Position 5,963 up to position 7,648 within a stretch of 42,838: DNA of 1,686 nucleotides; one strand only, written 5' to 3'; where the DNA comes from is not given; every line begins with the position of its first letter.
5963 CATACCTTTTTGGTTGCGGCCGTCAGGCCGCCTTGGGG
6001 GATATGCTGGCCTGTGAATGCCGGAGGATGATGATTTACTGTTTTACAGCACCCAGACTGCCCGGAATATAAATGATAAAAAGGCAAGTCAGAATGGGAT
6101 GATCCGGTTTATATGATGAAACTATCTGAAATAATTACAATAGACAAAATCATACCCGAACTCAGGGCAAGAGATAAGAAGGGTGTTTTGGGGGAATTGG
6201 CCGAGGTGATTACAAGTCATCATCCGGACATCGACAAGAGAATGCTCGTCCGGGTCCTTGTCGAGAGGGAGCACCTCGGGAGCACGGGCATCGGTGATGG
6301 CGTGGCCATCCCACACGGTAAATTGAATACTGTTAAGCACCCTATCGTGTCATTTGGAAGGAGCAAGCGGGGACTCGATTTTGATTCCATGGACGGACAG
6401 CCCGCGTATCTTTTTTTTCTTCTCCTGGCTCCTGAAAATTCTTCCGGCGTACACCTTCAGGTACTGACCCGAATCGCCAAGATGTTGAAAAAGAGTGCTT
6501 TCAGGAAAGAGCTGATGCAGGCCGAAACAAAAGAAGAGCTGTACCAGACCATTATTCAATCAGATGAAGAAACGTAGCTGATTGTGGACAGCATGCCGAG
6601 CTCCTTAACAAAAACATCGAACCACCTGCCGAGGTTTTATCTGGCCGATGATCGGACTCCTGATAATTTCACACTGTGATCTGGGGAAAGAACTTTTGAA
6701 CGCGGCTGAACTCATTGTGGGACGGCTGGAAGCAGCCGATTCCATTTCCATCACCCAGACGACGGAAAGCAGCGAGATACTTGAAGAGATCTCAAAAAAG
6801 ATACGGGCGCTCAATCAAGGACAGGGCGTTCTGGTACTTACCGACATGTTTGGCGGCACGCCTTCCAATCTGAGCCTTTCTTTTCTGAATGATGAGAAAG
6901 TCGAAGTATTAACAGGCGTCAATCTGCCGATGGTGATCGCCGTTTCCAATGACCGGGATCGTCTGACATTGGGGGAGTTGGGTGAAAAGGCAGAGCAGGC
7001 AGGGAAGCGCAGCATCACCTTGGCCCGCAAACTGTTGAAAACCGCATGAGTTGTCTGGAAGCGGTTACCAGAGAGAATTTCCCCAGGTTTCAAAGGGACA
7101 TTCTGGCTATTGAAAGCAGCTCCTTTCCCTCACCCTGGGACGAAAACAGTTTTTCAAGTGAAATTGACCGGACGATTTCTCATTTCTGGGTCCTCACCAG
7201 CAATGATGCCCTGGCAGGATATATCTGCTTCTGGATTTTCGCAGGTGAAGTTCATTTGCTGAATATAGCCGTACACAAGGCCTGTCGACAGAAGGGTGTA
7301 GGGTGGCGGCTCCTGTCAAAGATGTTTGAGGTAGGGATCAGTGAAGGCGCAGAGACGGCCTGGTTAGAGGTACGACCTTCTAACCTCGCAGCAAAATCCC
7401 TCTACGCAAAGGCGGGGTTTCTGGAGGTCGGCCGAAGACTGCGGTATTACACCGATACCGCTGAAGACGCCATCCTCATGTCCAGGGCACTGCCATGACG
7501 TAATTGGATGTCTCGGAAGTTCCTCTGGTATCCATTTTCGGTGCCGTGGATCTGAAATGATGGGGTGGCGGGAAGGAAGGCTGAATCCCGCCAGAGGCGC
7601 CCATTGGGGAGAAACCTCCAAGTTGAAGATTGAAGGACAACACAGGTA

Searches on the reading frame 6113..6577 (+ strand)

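Call 64: search_protein_families(library=pfam, proteins=[window:6113-6577:+], max_evalue=0.0001)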
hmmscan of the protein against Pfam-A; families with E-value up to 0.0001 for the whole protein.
window:6113-6577:+ (154 aa): 1 family
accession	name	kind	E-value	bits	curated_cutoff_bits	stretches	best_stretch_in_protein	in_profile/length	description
PF00359.27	PTS_EIIA_2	-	5.7e-35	120.8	27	1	7-148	2-142/144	Phosphoenolpyruvate-dependent sugar phosphotransferase system, EIIA 2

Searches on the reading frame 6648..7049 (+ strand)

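Call 64: search_protein_families(library=pfam, proteins=[window:6648-7049:+], max_evalue=0.0001)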
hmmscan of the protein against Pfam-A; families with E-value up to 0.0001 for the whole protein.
window:6648-7049:+ (133 aa): 1 family
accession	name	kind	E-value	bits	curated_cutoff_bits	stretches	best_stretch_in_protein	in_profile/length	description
PF03610.21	EIIA-man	-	3.4e-23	82.4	21.4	1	3-115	1-115/116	PTS system fructose IIA component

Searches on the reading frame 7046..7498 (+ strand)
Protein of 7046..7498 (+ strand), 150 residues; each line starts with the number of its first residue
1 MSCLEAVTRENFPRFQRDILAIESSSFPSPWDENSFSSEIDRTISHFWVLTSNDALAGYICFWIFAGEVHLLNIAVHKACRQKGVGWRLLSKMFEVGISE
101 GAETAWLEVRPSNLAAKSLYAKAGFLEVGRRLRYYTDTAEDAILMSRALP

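Call 64: search_protein_families(library=pfam, proteins=[window:7046-7498:+], max_evalue=0.0001)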
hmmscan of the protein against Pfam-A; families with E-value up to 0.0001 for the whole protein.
window:7046-7498:+ (150 aa): 4 families
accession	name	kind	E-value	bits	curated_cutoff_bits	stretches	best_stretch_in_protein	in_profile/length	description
PF00583.31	Acetyltransf_1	-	9.6e-20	71.4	20.7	1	18-125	3-116/116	Acetyltransferase (GNAT) family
PF13508.13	Acetyltransf_7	-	2.6e-13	50.6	27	1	45-125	3-82/84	Acetyltransferase (GNAT) domain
PF13673.13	Acetyltransf_10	-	1.5e-11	44.8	23.6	1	30-131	16-113/128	Acetyltransferase (GNAT) domain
PF08445.16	FR47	-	1.7e-05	25.2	22.1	1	63-128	15-80/86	FR47-like protein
